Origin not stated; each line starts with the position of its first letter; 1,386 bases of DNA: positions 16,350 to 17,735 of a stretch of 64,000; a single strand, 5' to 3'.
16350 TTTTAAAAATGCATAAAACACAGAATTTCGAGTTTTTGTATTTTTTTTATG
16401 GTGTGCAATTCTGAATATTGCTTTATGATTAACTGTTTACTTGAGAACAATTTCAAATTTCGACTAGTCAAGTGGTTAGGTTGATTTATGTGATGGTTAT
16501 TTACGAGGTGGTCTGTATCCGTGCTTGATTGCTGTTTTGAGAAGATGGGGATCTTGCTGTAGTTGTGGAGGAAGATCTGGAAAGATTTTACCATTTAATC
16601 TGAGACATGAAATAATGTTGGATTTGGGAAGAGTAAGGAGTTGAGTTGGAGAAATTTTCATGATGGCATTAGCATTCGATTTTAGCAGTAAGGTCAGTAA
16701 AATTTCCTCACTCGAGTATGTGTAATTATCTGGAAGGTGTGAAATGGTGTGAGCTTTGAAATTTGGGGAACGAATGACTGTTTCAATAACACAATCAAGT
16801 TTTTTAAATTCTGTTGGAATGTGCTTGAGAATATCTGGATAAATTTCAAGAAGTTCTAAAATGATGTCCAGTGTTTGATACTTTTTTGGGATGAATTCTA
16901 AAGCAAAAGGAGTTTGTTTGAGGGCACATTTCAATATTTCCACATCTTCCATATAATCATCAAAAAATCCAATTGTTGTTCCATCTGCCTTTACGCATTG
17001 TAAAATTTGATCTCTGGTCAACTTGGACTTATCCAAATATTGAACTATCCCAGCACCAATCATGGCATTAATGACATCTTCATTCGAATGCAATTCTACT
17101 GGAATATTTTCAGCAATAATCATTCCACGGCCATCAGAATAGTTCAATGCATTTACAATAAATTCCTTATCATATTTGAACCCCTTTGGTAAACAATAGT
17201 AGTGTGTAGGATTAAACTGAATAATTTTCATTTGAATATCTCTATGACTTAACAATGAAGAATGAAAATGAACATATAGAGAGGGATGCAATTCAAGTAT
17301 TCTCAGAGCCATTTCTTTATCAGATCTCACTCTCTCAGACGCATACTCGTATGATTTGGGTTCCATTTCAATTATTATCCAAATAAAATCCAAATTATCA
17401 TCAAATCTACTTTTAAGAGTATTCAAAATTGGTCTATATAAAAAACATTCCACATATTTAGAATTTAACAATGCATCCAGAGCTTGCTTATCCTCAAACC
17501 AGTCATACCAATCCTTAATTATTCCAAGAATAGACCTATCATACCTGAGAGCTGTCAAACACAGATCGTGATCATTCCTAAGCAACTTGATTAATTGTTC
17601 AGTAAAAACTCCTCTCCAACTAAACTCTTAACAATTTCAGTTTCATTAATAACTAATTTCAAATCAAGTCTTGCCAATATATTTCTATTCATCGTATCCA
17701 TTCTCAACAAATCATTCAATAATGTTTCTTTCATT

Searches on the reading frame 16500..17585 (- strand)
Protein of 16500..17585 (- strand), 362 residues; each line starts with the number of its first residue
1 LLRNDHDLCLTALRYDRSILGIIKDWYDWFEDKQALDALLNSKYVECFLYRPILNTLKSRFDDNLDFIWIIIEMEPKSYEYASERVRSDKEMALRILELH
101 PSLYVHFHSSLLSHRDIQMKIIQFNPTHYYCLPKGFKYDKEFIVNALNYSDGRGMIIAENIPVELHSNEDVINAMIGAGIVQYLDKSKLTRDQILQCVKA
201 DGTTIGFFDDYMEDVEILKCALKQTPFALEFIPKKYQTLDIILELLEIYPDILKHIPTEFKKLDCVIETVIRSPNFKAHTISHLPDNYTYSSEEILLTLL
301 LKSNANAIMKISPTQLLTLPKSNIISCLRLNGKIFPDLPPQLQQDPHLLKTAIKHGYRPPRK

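Call 50: search_protein_families(library=pfam, max_evalue=0.00001, proteins=[window:16500-17585:-])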
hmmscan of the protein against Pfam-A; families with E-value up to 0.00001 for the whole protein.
window:16500-17585:- (362 aa): 1 family
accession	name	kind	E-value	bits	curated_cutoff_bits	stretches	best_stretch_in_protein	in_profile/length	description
PF13475.11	DUF4116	-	8.3e-34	115.3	24.9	2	191-236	2-48/49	Domain of unknown function (DUF4116)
